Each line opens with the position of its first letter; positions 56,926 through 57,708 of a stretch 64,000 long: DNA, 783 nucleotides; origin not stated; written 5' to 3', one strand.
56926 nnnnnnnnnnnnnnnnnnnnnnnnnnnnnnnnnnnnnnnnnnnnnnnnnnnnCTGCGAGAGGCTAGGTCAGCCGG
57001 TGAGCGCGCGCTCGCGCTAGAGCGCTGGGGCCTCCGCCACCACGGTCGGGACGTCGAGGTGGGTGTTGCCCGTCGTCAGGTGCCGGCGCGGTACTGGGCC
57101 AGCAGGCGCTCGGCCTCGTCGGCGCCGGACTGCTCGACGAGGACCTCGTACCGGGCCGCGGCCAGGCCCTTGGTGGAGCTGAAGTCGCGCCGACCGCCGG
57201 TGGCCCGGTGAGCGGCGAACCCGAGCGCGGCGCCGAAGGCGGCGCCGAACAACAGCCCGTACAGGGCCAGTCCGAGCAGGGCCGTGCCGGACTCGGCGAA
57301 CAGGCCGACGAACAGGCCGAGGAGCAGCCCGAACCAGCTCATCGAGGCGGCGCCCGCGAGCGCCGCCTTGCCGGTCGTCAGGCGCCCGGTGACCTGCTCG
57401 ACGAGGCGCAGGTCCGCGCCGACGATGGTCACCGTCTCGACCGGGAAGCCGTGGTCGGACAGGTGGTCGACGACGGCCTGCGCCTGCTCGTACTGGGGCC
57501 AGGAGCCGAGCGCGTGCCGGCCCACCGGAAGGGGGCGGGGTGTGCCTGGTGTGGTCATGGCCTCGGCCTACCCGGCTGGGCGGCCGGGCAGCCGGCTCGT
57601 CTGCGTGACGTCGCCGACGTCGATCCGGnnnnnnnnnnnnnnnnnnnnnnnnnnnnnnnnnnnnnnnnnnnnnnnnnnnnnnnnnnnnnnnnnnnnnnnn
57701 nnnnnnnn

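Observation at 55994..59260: A SelO (AMPylase) homologue sits between tRNA-Sec and selD on the selD strand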

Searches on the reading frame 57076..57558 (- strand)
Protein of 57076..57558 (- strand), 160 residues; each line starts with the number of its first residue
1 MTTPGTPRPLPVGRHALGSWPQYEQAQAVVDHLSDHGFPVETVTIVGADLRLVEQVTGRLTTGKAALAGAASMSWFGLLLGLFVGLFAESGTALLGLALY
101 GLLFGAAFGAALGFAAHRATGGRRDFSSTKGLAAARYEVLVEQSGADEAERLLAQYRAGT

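Call 3: search_protein_families(library=pfam, proteins=[window:57076-57558:-])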
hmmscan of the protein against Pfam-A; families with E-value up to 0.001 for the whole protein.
window:57076-57558:- (160 aa): 1 family
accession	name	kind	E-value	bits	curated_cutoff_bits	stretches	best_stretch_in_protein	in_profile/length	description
PF11181.13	YflT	-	2e-21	76.7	26.2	1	18-83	4-69/99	Heat induced stress protein YflT domain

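Call 4: search_protein_families(library=ncbifam, proteins=[window:57076-57558:-])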
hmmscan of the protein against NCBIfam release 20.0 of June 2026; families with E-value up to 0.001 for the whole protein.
window:57076-57558:- (160 aa): 0 families

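Call 47: find_homologous_proteins(query=window:57079-57558:-)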
Query window:57079-57558:- (160 aa): 3907 proteins with E <= 0.001 among 8000 candidates; the best 120 are listed.
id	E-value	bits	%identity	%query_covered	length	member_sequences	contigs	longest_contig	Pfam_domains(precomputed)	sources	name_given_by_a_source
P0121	5.0e-96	337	100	100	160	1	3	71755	PF11181.14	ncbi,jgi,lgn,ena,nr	ncbi:MAG TPA: general stress protein [Mycobacteriales bacterium]|nr:general stress protein [Mycobact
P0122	4.5e-79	282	85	99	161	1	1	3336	PF11181.14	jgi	jgi:hypothetical protein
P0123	5.7e-79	282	85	91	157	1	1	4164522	PF11181.14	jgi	jgi:hypothetical protein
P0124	2.4e-78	280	85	99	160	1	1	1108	PF11181.14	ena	-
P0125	3.5e-78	279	86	99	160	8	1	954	PF11181.14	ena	-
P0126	1.2e-77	277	84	99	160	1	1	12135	PF11181.14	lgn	-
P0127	1.4e-77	277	84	99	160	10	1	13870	PF11181.14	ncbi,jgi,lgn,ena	-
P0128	7.2e-77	275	85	98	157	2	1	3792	PF11181.14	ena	-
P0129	8.5e-77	275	84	99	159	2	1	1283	PF11181.14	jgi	jgi:hypothetical protein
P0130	1.3e-76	274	83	99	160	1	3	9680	PF11181.14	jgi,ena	-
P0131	3.3e-76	273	82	99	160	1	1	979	PF11181.14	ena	-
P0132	3.6e-76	273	84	98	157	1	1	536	PF11181.14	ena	-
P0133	4.7e-76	272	86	95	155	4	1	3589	PF11181.14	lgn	-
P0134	6.6e-76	272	82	99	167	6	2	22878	PF11181.14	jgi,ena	-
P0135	1.3e-75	271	82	98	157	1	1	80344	PF11181.14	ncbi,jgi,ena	-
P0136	4.1e-75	269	82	98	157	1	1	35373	PF11181.14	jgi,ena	-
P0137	8.8e-75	268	82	98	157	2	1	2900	PF11181.14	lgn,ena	-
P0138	3.0e-74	266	82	98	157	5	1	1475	PF11181.14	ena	-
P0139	3.5e-74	266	82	98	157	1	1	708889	PF11181.14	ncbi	-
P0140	4.8e-74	266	82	99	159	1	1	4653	PF11181.14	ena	-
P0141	6.3e-74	265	81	98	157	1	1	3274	PF11181.14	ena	-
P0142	1.3e-73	264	82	98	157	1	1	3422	PF11181.14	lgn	-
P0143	1.5e-73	264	80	98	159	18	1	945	PF11181.14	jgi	-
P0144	1.9e-73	264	82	98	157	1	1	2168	PF11181.14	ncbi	-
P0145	2.3e-73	263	80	99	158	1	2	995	PF11181.14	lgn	-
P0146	3.6e-73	263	81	98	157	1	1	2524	PF11181.14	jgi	jgi:hypothetical protein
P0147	3.8e-73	263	83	98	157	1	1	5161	PF11181.14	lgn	-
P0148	4.0e-73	263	83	97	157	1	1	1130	PF11181.14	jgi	jgi:hypothetical protein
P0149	4.9e-73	262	78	98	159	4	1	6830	PF11181.14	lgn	-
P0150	1.0e-72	261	83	97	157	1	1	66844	PF11181.14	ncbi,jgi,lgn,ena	ncbi:MAG: general stress protein [Mycobacteriales bacterium]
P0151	1.1e-72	261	83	97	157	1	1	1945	PF11181.14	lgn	-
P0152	2.2e-72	260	85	93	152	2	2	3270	PF11181.14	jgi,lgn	jgi:hypothetical protein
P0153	2.5e-72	260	81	98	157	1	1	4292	PF11181.14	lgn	-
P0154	3.8e-72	260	80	98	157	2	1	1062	PF11181.14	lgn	-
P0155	3.8e-72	259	83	96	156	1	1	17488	PF11181.14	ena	-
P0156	4.0e-72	259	79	98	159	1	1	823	PF11181.14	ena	-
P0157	8.4e-72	258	83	97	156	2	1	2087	PF11181.14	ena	-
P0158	1.3e-71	258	80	98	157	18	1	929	PF11181.14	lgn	-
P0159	1.8e-71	257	80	98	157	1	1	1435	PF11181.14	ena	-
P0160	2.1e-71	257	80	98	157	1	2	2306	PF11181.14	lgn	-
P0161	2.9e-71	257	77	99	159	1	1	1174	PF11181.14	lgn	-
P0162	9.8e-71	255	79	98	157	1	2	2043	PF11181.14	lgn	-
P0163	1.1e-70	255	80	98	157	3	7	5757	PF11181.14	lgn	-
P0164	1.6e-70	254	78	98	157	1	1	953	PF11181.14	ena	-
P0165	3.5e-70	253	82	93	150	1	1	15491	PF11181.14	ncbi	-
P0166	3.6e-70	253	79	97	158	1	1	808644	PF11181.14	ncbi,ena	-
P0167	5.6e-70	252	78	98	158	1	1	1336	PF11181.14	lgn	-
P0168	6.5e-70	252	80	98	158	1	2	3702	PF11181.14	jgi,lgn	-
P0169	8.9e-70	252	84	93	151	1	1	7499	PF11181.14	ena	-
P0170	1.7e-69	251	78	98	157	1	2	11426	PF11181.14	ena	-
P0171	2.6e-69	250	79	96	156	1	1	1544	PF11181.14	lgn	-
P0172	2.7e-69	250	78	98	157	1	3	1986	PF11181.14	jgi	jgi:hypothetical protein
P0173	3.1e-69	250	80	98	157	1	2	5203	PF11181.14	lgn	-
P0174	3.1e-69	250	83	93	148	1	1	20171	PF11181.14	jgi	jgi:hypothetical protein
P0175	3.2e-69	250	77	98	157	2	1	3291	PF11181.14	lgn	-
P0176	3.5e-69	250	78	97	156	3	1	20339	PF11181.14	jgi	jgi:hypothetical protein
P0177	3.6e-69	250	80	98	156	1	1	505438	PF11181.14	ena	-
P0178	4.3e-69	250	76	98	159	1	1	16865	PF11181.14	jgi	jgi:hypothetical protein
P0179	4.4e-69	250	78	98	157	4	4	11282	PF11181.14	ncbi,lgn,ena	-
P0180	5.3e-69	249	78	97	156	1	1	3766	PF11181.14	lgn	-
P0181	9.7e-69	248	77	97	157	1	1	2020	PF11181.14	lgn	-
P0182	1.1e-68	248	79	96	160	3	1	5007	PF11181.14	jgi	jgi:hypothetical protein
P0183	1.7e-68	248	75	98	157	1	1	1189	PF11181.14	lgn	-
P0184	1.9e-68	248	78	97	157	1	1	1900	PF11181.14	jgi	jgi:hypothetical protein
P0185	2.1e-68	247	77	97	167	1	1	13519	PF11181.14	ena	-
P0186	2.6e-68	247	77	98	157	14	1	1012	PF11181.14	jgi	jgi:hypothetical protein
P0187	2.9e-68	247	76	98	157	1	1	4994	PF11181.14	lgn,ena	-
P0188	7.7e-68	246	80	93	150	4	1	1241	PF11181.14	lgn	-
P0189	1.3e-67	245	78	95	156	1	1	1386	PF11181.14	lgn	-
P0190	2.0e-67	244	74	98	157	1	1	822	PF11181.14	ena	-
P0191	2.1e-67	244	78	97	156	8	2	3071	PF11181.14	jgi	jgi:hypothetical protein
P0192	2.1e-67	244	76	98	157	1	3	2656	PF11181.14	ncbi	-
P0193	2.1e-67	244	78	95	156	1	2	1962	PF11181.14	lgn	-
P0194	3.2e-67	244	75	98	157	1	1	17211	PF11181.14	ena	-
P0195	4.3e-67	243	77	96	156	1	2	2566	PF11181.14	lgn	-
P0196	4.7e-67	243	76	98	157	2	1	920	PF11181.14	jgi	jgi:hypothetical protein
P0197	5.9e-67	243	75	98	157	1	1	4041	PF11181.14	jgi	jgi:hypothetical protein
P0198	6.1e-67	243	76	98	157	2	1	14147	PF11181.14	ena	-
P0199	1.2e-66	242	76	96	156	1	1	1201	PF11181.14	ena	-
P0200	2.2e-66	241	76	98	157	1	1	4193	PF11181.14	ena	-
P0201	3.2e-66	240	76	97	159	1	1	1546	PF11181.14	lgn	-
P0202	4.3e-66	240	77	94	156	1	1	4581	PF11181.14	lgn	-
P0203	7.3e-66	239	79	91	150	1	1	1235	PF11181.14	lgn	-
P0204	9.3e-66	239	78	96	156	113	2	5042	PF11181.14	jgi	jgi:hypothetical protein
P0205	1.2e-65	238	76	98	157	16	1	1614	PF11181.14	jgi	jgi:hypothetical protein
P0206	1.7e-65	238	75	98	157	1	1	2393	PF11181.14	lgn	-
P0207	1.9e-65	238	77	93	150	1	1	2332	PF11181.14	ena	-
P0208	3.6e-65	237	77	93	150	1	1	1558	PF11181.14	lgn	-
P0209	4.2e-65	237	77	96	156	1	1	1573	PF11181.14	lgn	-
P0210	6.9e-65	236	75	96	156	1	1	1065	PF11181.14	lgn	-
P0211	7.6e-65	236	75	98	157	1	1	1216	PF11181.14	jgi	jgi:hypothetical protein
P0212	8.0e-65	236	75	96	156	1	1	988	PF11181.14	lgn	-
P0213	9.6e-65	235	72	99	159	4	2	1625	PF11181.14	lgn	-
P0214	1.0e-64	235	76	97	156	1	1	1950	PF11181.14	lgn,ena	-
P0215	1.1e-64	235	77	93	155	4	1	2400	PF11181.14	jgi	jgi:hypothetical protein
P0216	2.0e-64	234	75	97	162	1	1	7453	PF11181.14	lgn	-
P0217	2.5e-64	234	71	98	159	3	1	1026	PF11181.14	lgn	-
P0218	2.6e-64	234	75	98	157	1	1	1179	PF11181.14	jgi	jgi:hypothetical protein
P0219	4.1e-64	233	75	97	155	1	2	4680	PF11181.14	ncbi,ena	-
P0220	6.2e-64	233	74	96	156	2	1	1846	PF11181.14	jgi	jgi:hypothetical protein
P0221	6.9e-64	233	78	94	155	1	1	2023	PF11181.14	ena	-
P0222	2.2e-63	231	75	96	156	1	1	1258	PF11181.14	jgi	jgi:hypothetical protein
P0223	2.8e-63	231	73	97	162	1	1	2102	PF11181.14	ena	-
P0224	3.7e-63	230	76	92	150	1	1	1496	PF11181.14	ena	-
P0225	4.4e-63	230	74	93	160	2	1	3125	PF11181.14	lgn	-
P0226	4.6e-63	230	74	95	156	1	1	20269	PF11181.14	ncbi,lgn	-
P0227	1.0e-62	229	75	94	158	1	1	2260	PF11181.14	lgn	-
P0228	6.0e-62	226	74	93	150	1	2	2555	PF11181.14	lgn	-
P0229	6.5e-62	226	73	98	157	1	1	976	PF11181.14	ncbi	-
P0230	7.2e-62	226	75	97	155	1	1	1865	PF11181.14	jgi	jgi:hypothetical protein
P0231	1.0e-61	226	72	94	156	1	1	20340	PF11181.14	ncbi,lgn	-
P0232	1.2e-61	225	71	98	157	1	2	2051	PF11181.14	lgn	-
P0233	4.1e-61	224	74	97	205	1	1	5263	PF11181.14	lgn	-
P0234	1.7e-60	222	74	92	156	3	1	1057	PF11181.14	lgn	-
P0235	2.7e-60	221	70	96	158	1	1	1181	PF11181.14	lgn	-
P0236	3.4e-60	221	73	89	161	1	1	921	PF11181.14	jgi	jgi:hypothetical protein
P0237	1.2e-59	219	72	99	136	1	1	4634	PF11181.14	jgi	jgi:hypothetical protein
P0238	1.6e-59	219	70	97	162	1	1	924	PF11181.14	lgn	-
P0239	2.9e-59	218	72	91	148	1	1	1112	PF11181.14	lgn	-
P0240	7.0e-59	216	73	91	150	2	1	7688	PF11181.14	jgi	jgi:hypothetical protein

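Call 48: find_encoding_contigs(protein=P0121, flank=10000, max_places=5)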
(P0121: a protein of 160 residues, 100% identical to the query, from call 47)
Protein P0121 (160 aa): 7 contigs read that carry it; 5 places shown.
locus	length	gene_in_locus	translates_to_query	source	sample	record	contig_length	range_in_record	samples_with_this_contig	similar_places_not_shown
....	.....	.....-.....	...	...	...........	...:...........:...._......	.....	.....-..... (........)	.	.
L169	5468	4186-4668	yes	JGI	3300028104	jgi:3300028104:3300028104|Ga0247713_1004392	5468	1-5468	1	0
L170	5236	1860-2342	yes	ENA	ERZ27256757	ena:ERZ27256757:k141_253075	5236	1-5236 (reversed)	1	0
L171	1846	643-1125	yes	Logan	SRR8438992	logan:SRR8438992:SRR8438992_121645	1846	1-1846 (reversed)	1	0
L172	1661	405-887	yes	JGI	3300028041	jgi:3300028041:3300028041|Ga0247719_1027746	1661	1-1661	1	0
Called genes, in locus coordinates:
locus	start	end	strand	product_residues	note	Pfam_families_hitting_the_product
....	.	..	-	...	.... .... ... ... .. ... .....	-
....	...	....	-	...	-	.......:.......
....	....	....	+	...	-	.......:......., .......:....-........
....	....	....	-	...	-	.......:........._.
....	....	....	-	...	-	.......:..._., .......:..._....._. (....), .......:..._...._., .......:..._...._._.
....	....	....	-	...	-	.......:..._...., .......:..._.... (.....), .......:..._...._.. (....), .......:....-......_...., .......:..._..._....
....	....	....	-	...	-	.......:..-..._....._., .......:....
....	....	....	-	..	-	-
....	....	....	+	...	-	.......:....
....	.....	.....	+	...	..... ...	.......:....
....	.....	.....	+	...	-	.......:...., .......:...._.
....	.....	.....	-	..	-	-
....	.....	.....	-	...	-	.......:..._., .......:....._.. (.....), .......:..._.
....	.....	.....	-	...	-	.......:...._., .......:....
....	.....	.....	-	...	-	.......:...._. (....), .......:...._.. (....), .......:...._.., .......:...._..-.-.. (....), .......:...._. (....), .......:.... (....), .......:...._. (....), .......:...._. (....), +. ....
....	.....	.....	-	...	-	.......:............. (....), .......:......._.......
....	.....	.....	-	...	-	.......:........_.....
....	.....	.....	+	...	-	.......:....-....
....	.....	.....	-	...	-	-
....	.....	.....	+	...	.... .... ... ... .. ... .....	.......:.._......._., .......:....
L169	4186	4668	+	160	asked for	PF11181:YflT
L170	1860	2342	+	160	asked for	PF11181:YflT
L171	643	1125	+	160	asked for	PF11181:YflT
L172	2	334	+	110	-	?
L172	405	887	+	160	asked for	PF11181:YflT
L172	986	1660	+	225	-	?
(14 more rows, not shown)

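Call 49: find_encoding_contigs(protein=P0123, flank=10000, max_places=3)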
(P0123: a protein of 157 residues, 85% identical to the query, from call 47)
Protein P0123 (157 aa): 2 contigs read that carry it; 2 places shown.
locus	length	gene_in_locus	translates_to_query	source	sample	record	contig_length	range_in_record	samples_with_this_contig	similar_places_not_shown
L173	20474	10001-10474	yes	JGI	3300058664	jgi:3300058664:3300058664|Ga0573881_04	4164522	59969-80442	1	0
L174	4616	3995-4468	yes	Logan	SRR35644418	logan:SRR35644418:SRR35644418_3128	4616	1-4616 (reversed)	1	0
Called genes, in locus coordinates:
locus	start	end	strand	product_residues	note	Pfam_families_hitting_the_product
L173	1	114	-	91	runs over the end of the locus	PF24696:UGSC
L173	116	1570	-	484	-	-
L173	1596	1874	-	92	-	-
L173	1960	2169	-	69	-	-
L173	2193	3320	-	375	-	PF00266:Aminotran_5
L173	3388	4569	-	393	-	PF12679:ABC2_membrane_2 (weak), PF12698:ABC2_membrane_3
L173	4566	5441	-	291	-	PF00005:ABC_tran, PF13304:AAA_21, PF13732:DrrA1-3_C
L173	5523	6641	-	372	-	PF00285:Citrate_synt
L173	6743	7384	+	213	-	PF01243:PNPOx_N, PF10590:PNP_phzG_C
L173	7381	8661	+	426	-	PF05977:MFS_3, PF07690:MFS_1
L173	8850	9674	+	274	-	PF05552:MS_channel_1st_1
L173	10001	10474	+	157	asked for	PF11181:YflT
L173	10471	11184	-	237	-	-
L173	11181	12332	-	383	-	PF12146:Hydrolase_4, PF00561:Abhydrolase_1, PF12697:Abhydrolase_6, PF02627:CMD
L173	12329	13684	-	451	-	PF00206:Lyase_1, PF10397:ADSL_C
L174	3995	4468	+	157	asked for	PF11181:YflT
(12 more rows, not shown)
